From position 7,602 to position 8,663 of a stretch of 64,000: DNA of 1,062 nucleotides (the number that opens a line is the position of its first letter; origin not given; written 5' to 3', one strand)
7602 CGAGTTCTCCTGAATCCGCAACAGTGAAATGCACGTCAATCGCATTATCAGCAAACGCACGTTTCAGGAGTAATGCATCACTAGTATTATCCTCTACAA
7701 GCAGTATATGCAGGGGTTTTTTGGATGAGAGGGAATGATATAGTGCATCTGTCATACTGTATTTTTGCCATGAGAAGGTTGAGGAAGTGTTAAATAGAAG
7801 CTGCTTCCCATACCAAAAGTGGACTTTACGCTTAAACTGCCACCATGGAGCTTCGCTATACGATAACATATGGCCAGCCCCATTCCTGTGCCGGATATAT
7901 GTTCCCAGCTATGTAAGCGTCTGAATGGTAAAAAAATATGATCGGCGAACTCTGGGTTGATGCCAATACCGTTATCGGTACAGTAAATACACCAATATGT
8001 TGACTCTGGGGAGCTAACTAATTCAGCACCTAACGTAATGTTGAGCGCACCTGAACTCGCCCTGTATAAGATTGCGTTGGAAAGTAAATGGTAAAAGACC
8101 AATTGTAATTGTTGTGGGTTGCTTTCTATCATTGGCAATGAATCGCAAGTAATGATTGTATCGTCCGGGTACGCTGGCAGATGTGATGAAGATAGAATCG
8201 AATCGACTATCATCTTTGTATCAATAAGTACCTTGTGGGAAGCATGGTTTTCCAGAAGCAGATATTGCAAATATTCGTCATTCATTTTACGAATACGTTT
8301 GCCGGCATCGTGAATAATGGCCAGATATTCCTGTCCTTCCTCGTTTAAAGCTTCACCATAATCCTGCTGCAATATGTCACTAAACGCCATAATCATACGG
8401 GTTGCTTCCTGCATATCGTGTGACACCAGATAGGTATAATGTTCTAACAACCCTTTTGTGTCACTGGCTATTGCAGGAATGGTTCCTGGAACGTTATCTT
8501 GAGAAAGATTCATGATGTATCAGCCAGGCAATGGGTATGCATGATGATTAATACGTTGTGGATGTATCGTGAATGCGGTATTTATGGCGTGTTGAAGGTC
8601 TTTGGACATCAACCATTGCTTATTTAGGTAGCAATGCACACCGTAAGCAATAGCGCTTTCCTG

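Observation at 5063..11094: Eight-gene same-strand array alternating kinases and stand-alone receivers, ending in REC-GGDEF: candidate multi-tier kinase cascade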

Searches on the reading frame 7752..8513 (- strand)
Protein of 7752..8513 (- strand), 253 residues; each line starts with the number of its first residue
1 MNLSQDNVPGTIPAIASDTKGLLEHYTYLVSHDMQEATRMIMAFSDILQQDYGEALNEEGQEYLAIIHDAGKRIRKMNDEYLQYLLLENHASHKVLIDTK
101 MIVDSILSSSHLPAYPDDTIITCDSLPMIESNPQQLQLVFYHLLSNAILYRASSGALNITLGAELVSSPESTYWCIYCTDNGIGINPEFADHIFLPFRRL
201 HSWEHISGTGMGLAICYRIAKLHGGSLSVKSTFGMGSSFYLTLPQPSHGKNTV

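Call 3: search_protein_families(library=pfam, proteins=[window:7752-8513:-], max_evalue=0.01)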
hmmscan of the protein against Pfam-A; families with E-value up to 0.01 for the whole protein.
window:7752-8513:- (253 aa): 2 families
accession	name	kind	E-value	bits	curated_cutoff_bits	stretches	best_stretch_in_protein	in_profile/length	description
PF02518.31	HATPase_c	-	2e-21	76.9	26.4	1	132-246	2-110/111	Histidine kinase-, DNA gyrase B-, and HSP90-like ATPase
PF00512.31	HisKA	-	0.00015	22.2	26.9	1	30-84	9-60/66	His Kinase A (phospho-acceptor) domain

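Call 4: search_protein_families(library=ncbifam, proteins=[window:7752-8513:-], max_evalue=0.01)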
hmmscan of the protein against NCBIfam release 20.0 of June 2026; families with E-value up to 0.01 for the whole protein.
window:7752-8513:- (253 aa): 68 families (the best 25 are shown)
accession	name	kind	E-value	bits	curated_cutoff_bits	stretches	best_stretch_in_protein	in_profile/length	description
NF047465.1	hybrid_HK_LvrA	exception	5.6e-31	107.3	1200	1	23-245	600-818/819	hybrid histidine kinase/response regulator LvrA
NF046044.1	PnpS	equivalog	9.1e-25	87.5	400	1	30-244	177-390/390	two-component system histidine kinase PnpS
NF008468.0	PRK11360.1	equivalog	4.3e-22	78.2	646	1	30-251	403-614/616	two-component system sensor histidine kinase AtoS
TIGR02956.1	TMAO_torS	equivalog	8e-22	77.2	676.5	1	54-245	492-682/967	TMAO reductase system sensor histidine kinase/response regulator TorS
TIGR02966.1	phoR_proteo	equivalog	4e-21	75.4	334.2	1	30-242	121-332/333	phosphate regulon sensor histidine kinase PhoR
NF045595.1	HK_scytonemin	equivalog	2.3e-18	65.9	865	1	22-245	414-635/637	scytonemin biosynthesis sensor histidine kinase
NF006800.0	PRK09303.1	equivalog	4e-18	65.5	342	1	125-244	262-376/383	histidine kinase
NF041832.1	near_NosP_CTERM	subfamily_domain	4.9e-18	65.3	400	1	127-246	112-226/370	NahK/ErcS family hybrid sensor histidine kinase/response regulator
NF010411.0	PRK13837.1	equivalog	3.1e-17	61.9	647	1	59-247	484-677/828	two-component system VirA-like sensor kinase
NF041735.1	hist_kin_RppB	equivalog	4.2e-17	62.1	400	1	58-244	250-438/438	two-component system sensor histidine kinase RppB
NF045911.1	TCSHisKinNblS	equivalog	1.4e-16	60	1000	1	29-244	394-619/621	two-component system sensor histidine kinase NblS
NF053867.1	SprKinKinDBac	equivalog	4.2e-16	58.5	775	1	31-245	294-497/500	sporulation kinase KinD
NF047874.1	MASE3_PAS_HK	subfamily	7.2e-16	58.1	560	1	136-245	520-625/655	MASE3 domain-containing sensor histidine kinase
NF033092.0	HK_WalK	equivalog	1.1e-15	57.3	725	1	30-244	379-593/594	cell wall metabolism sensor histidine kinase WalK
NF040691.1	MtrAB_MtrB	equivalog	1.2e-15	57.6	450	1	129-248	381-495/507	MtrAB system histidine kinase MtrB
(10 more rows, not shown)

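Call 6: find_encoding_contigs(protein=window:7752-8513:-, flank=10000, max_places=6)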
Protein window:7752-8513:- (253 aa): no gene with exactly this product is on record in the collection.
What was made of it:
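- Tried and rejected: The exact look-up of HK2 found no contig on record (call 6).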

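Call 7: find_homologous_proteins(query=window:7752-8513:-)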
Query window:7752-8513:- (253 aa): 190 proteins with E <= 0.001 among 391 candidates; the best 120 are listed.
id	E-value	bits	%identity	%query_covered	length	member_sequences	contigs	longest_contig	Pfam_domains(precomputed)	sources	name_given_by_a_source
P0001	1.1e-167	574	100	100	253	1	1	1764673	PF02518.32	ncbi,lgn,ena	-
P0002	7.1e-48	181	40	89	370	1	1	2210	PF13426.14,PF13188.14,PF02518.32,PF00512.32,PF00989.32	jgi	jgi:two-component system sensor kinase FixL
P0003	5.8e-47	178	39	88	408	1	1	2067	PF02518.32,PF00512.32,PF00072.31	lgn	-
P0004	8.8e-46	174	41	89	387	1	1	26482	PF08447.19,PF13426.14,PF02518.32,PF00512.32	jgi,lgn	-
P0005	3.2e-44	169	39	90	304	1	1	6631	PF02518.32,PF00512.32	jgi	jgi:signal transduction histidine kinase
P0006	4.1e-42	162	38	87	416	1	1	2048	PF08448.17,PF02518.32,PF00512.32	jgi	jgi:signal transduction histidine kinase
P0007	9.0e-42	161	38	89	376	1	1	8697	PF13426.14,PF13188.14,PF24820.2,PF08448.17,PF02518.32,PF00512.32,PF00989.32,PF14501.13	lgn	-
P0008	7.0e-41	158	39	91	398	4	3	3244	PF13185.13,PF01590.33,PF02518.32,PF00512.32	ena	-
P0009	7.7e-41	158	39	88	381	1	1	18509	PF08447.19,PF02518.32,PF00512.32,PF00989.32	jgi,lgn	-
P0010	2.4e-39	153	37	87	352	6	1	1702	PF02518.32,PF00512.32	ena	-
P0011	1.4e-38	151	36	88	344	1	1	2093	PF02518.32,PF00512.32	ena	-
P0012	5.3e-38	149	37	91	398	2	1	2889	PF13185.13,PF01590.33,PF02518.32,PF00512.32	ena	-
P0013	1.4e-35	141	34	91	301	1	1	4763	PF02518.32,PF00512.32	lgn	-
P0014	2.2e-35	140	33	88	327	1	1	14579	PF02518.32,PF00512.32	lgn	-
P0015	2.7e-35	140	37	88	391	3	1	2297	PF02518.32,PF00512.32,PF00072.31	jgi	jgi:signal transduction histidine kinase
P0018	1.5e-34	138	34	88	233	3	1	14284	PF02518.32,PF00512.32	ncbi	-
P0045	5.2e-30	123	35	88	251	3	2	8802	PF02518.32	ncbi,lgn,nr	ncbi:MAG TPA: ATP-binding protein [Rhizomicrobium sp.]|nr:ATP-binding protein [Rhizomicrobium sp.]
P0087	3.8e-26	110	32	88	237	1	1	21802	PF02518.32,PF00512.32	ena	-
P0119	1.2e-23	102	31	87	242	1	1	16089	PF02518.32,PF00512.32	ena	-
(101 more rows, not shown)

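Call 16: search_solved_structures(query=window:7752-8513:-, max_evalue=1e-10, show_alignments=1)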
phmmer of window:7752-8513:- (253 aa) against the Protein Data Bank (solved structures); distinct sequences matched with E-value up to 1e-10: 15.
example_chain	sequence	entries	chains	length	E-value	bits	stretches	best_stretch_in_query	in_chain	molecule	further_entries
8f71_A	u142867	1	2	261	3.9e-27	98.6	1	22-250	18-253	Histidine kinase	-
8sgk_A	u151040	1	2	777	4.9e-22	81.9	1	24-245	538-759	Bacteriophytochrome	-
8avv_A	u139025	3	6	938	6.6e-22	81.5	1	24-245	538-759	Bacteriophytochrome,Response regulator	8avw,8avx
9ys3_A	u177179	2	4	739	1.6e-19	73.6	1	20-244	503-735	Bacteriophytochrome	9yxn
8uph_A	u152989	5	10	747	1.7e-19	73.6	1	20-244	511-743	Bacteriophytochrome (Light-regulated signal transduction histidine kinase)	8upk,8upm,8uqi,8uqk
2c2a_A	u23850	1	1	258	4.1e-17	65.8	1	28-250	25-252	SENSOR HISTIDINE KINASE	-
3dge_A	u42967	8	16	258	4.1e-17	65.8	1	28-250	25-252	Sensor protein | Histidine kinase | Sensor histidine kinase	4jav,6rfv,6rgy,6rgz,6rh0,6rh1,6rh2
6azr_A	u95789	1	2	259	4.2e-17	65.7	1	28-250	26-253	Sensor histidine kinase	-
5uht_A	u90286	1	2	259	4.2e-17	65.7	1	28-250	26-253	Sensor histidine kinase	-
4jas_A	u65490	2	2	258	5.3e-16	62.1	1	28-250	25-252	Histidine kinase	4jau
6rh7_A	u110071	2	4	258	7.1e-16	61.7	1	30-250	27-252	Sensor histidine kinase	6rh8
6paj_A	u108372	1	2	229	1e-13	54.6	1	29-246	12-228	Sensor protein SrrB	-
9jfj_A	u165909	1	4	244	1e-12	51.4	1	120-245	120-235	Sensor histidine kinase ZraS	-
7z8n_A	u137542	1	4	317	3.2e-12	49.8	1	26-246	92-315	Histidine kinase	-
4kp4_A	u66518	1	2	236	9e-12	48.3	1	30-246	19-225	Osmolarity sensor protein EnvZ, Histidine kinase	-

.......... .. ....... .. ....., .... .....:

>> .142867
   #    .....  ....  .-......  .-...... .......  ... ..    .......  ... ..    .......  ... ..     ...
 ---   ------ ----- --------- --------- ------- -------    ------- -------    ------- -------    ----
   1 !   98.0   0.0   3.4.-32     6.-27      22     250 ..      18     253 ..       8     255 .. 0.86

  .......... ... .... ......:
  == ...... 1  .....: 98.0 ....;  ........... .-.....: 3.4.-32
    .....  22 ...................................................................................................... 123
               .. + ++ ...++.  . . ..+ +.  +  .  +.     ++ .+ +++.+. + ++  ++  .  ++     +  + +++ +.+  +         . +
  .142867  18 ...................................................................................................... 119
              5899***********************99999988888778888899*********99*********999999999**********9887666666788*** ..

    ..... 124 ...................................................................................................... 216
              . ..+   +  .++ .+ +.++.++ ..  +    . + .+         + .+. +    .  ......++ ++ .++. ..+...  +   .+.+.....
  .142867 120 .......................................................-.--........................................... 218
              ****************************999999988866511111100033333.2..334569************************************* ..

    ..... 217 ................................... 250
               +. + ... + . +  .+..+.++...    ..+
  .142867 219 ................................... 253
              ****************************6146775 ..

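Call 23: find_related_loci(query=A2, collection=genome_contigs, flank=10000)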
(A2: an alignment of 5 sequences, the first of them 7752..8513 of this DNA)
Query A2 (253 aa) in genome_contigs; peptide patterns used: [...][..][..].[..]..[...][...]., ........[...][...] (x = any residue, [..] = any of these).
600 stretches matched a pattern (row limit reached: there are more); 587 encode a relative of the query (tblastn E <= 1e-3); the best 80 are kept; 80 distinct loci.
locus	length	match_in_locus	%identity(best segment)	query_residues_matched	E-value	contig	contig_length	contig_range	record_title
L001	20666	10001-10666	36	23-250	6e-46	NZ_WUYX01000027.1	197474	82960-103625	Natronorubrum halalkaliphilum strain JWXQ-INN-674 NODE_42_length_197390_cov_105.809456, whole genome shotgun sequence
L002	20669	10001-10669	37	23-247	1e-45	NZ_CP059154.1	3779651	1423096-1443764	Natrinema zhouii strain YPL30 chromosome, complete genome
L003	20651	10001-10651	38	23-244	3e-45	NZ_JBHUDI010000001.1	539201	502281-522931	Haloarchaeobius amylolyticus strain CGMCC 1.12230 GCM70020382_4, whole genome shotgun sequence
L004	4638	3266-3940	37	23-252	2e-45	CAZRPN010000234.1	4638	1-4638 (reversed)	MAG TPA_asm: uncultured Haliangium sp. isolate binchicken_co266_6 genome assembly, contig: NODE_46264_length_4638_cov_3.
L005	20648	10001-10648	35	23-244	3e-45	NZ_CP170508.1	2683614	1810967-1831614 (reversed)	Methanosphaerula subterraneus strain EG chromosome, complete genome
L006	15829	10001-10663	35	23-247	3e-45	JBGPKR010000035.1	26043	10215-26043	MAG: Chitinophagaceae bacterium isolate OBJ_0618_7090110_281 k141_7678963_length_26043_cov_10.0000, whole genome shotgun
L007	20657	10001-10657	36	23-245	6e-45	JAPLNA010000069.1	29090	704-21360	MAG: Planctomycetota bacterium isolate LacPavin_0419_WC90_MAG_66_8 LacPavin_0419_WC90_scaffold_117113, whole genome shot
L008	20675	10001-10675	36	23-252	1e-44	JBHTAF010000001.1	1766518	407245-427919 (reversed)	Saliphagus sp. GCM10025334 strain JCM 18423 GCM70025334_21, whole genome shotgun sequence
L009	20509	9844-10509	37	23-249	3e-44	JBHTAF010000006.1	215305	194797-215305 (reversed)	Saliphagus sp. GCM10025334 strain JCM 18423 GCM70025334_11, whole genome shotgun sequence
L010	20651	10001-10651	37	23-244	2e-44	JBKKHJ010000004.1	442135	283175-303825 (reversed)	Natrialbaceae archaeon A-CW3 NODE_4_length_442135_cov_157.487278, whole genome shotgun sequence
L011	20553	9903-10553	36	23-244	2e-43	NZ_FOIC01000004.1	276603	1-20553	Natrinema hispanicum strain CDM_6, whole genome shotgun sequence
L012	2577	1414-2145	33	1-245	2e-43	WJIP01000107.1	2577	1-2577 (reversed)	MAG: Caldithrix sp. isolate Bin_012 k141_1276220, whole genome shotgun sequence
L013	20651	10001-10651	36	23-244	5e-43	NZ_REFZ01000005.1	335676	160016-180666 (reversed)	Natrarchaeobius oligotrophus strain AArcht7 Ga0101038_105, whole genome shotgun sequence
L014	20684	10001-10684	36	23-244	9e-43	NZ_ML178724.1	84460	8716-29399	Paraglaciecola marina strain D3211 Scaffold18, whole genome shotgun sequence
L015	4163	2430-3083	35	23-244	2e-42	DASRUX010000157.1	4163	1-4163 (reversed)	MAG TPA_asm: Rhodocyclaceae bacterium isolate SMAG_U8507 k141_580049, whole genome shotgun sequence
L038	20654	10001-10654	34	23-245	1e-40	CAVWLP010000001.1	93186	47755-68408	MAG: uncultured Phycisphaerales bacterium isolate MFD04434.bin.2.6 genome assembly, contig: contig_22847, whole genome s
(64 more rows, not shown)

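Call 28: search_protein_families(library=pfam, proteins=[L038:8939-10672:+, L038:10669-11103:+, L038:11100-11570:+, L038:11612-12631:+, L038:12607-13257:+, L038:13068-13793:+, L038:13938-15947:+, L038:16075-17022:+, L038:17026-18111:+, L038:17681-19471:+], max_evalue=0.001)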
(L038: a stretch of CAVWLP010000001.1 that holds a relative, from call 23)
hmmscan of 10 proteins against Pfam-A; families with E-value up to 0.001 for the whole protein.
L038:8939-10672:+ (577 aa): 8 families
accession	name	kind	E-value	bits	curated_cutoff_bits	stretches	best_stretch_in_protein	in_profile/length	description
PF02518.31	HATPase_c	-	6.7e-29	101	26.4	1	463-573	1-110/111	Histidine kinase-, DNA gyrase B-, and HSP90-like ATPase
PF08448.16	PAS_4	-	4e-23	82.2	23.1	2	109-210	8-109/110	PAS fold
PF13426.13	PAS_9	-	1.1e-21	77.5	27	2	109-206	4-101/103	PAS domain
PF00989.32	PAS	-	2.7e-15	56.8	22.6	1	109-196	14-103/113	PAS fold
PF00512.31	HisKA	-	3.4e-14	53.1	26.9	1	355-421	2-65/66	His Kinase A (phospho-acceptor) domain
PF08447.18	PAS_3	-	1.6e-09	38.4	25.6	1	118-196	1-82/89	PAS fold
PF13188.13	PAS_8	-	7.4e-07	29.3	21.8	0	109-146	12-51/65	PAS domain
PF14501.12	HATPase_c_5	-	0.00017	21.9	22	1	468-558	6-90/102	GHKL domain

L038:10669-11103:+ (144 aa): 1 family
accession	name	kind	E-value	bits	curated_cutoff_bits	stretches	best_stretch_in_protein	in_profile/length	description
PF00072.30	Response_reg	-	1e-19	71.2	30.2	1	8-128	1-110/111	Response regulator receiver domain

L038:11100-11570:+ (156 aa): 1 family
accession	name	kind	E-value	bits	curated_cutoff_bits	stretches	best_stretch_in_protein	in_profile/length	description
PF00072.30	Response_reg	-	1.8e-19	70.4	30.2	1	8-115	1-105/111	Response regulator receiver domain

L038:11612-12631:+ (339 aa): 4 families
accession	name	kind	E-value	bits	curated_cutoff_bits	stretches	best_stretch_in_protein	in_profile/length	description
PF02518.31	HATPase_c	-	4.1e-23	82.4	26.4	1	217-327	2-110/111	Histidine kinase-, DNA gyrase B-, and HSP90-like ATPase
PF08447.18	PAS_3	-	2.2e-15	57.1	25.6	1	10-76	23-89/89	PAS fold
PF00512.31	HisKA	-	4.3e-08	33.5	26.9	1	105-172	2-64/66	His Kinase A (phospho-acceptor) domain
PF13589.12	HATPase_c_3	-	2.4e-05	24.8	25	1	220-279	2-54/137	Histidine kinase-, DNA gyrase B-, and HSP90-like ATPase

L038:12607-13257:+ (216 aa): 3 families
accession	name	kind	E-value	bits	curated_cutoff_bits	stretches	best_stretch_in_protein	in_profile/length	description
PF00072.30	Response_reg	-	4.8e-28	98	30.2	1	9-119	1-111/111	Response regulator receiver domain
PF00196.25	GerE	-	4e-17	62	23.5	1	143-198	1-56/57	Bacterial regulatory proteins, luxR family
PF08281.18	Sigma70_r4_2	-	0.0001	22.3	25.7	1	136-179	2-46/54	Sigma-70, region 4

L038:13068-13793:+ (241 aa): 1 family
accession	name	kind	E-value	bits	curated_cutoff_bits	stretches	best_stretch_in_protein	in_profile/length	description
PF00072.30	Response_reg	-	1.7e-18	67.2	30.2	1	112-223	2-108/111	Response regulator receiver domain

L038:13938-15947:+ (669 aa): 3 families
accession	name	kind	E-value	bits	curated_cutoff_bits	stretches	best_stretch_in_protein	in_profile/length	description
PF02518.31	HATPase_c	-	1.1e-32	113.2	26.4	1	489-604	1-110/111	Histidine kinase-, DNA gyrase B-, and HSP90-like ATPase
PF00512.31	HisKA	-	8.2e-20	71.1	26.9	1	377-442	1-66/66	His Kinase A (phospho-acceptor) domain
PF02743.24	dCache_1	-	0.00014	21.9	45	0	220-250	123-153/240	Cache domain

L038:16075-17022:+ (315 aa): 2 families
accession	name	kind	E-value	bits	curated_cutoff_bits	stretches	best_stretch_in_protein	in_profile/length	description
PF00072.30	Response_reg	-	2.8e-23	82.6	30.2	1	51-165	2-110/111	Response regulator receiver domain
PF01627.28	Hpt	-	5.7e-05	23.7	24.6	1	212-286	3-81/84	Hpt domain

L038:17026-18111:+ (361 aa): 2 families
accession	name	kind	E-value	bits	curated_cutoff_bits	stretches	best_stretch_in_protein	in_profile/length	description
PF00072.30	Response_reg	-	1.6e-20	73.7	30.2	1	3-112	1-108/111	Response regulator receiver domain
PF01966.28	HD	-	1.2e-05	26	22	1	145-221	2-63/116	HD domain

L038:17681-19471:+ (596 aa): 5 families
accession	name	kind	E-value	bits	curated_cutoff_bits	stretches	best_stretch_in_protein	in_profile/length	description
PF00990.26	GGDEF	-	2.5e-43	148.1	23.8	1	289-445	2-161/161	Diguanylate cyclase, GGDEF domain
PF00072.30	Response_reg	-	3.6e-22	79.1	30.2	1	139-251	1-111/111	Response regulator receiver domain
PF13487.12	HD_5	-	7.2e-18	65.3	27.2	1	15-93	92-170/170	HD domain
PF01627.28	Hpt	-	2.2e-13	50.7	24.6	1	502-583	3-84/84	Hpt domain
PF17853.6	GGDEF_2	-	7e-06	26.7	24.5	1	317-435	20-114/116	GGDEF-like domain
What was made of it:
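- Tried and rejected: Pfam showed a different mosaic: REC-GerE, a putative membrane (dCache-like) kinase, REC-Hpt, REC-HD and REC-GGDEF-Hpt (call 28).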

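Call 29: find_encoding_contigs(protein=P0018, flank=6000, max_places=2)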
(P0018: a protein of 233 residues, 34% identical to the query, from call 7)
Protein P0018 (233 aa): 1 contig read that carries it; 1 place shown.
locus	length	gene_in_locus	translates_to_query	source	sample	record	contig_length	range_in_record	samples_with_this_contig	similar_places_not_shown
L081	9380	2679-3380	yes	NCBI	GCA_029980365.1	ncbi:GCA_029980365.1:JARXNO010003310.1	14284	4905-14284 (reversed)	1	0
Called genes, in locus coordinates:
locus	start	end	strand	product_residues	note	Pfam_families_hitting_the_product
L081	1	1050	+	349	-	?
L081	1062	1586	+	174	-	PF13689:DUF4154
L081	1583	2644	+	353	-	PF17152:CHASE8, PF00672:HAMP, PF08447:PAS_3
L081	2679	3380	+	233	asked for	PF00512:HisKA, PF02518:HATPase_c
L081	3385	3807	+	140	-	PF00072:Response_reg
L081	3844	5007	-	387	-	PF00512:HisKA, PF02518:HATPase_c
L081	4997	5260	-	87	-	PF06745:ATPase (weak)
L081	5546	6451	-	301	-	PF00154:RecA_N (faint), PF03796:DnaB_C (faint), PF06745:ATPase, PF13481:AAA_25 (faint), PF07088:GvpD_P-loop (faint), PF13245:AAA_19 (faint), PF13401:AAA_22 (faint), PF06745:ATPase (weak), +1 more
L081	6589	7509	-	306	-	-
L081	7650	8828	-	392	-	PF01565:FAD_binding_4, PF02873:MurB_C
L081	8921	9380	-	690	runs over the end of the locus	PF00795:CN_hydrolase, PF02540:NAD_synthase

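Call 30: find_encoding_contigs(protein=P0045, flank=6000, max_places=2)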
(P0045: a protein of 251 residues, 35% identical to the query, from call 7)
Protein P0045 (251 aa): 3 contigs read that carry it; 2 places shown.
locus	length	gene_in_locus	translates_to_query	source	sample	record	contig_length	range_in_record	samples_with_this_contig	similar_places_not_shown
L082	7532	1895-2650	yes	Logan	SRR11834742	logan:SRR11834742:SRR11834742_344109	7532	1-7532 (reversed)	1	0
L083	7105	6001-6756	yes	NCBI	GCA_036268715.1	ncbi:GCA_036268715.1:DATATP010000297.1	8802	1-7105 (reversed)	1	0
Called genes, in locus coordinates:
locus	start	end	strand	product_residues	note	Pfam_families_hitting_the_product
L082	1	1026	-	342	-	?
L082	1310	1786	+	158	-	PF00072:Response_reg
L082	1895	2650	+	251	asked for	PF02518:HATPase_c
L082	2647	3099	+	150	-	PF00072:Response_reg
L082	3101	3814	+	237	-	PF00512:HisKA (weak), PF02518:HATPase_c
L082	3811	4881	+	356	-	PF00072:Response_reg, PF02518:HATPase_c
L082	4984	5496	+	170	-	-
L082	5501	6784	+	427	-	-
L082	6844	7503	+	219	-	PF00072:Response_reg, PF08281:Sigma70_r4_2 (weak), PF00196:GerE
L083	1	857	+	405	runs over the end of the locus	PF00365:PFK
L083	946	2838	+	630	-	PF01019:G_glu_transpept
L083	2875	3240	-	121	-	PF00072:Response_reg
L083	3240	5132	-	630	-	PF00072:Response_reg, PF00989:PAS, PF08448:PAS_4 (faint), PF13188:PAS_8 (weak), PF13426:PAS_9, PF08447:PAS_3, PF00512:HisKA, PF02518:HATPase_c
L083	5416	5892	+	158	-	PF00072:Response_reg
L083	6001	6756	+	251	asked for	PF02518:HATPase_c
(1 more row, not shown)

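Call 31: find_encoding_contigs(protein=P0087, flank=6000, max_places=2)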
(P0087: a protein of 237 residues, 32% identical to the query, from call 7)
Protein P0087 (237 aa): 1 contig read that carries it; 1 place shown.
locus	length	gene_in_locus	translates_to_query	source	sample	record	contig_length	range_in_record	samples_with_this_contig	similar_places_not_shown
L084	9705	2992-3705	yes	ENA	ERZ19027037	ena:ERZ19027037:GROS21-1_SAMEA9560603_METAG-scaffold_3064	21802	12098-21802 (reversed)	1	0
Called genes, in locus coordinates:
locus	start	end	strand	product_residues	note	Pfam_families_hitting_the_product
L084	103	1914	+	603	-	PF05496:RuvB_N (weak), PF07724:AAA_2 (weak), PF13177:DNA_pol3_delta2, PF13401:AAA_22 (weak), PF00004:AAA, PF21960:RCF1-5-like_lid (weak), PF22608:DNAX_ATPase_lid, PF28557:DUF8439, +1 more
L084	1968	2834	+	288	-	-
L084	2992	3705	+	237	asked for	PF00512:HisKA, PF02518:HATPase_c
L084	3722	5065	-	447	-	PF00155:Aminotran_1_2, PF01053:Cys_Met_Meta_PP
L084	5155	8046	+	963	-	PF00675:Peptidase_M16, PF05193:Peptidase_M16_C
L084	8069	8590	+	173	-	-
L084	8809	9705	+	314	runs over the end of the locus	PF01145:Band_7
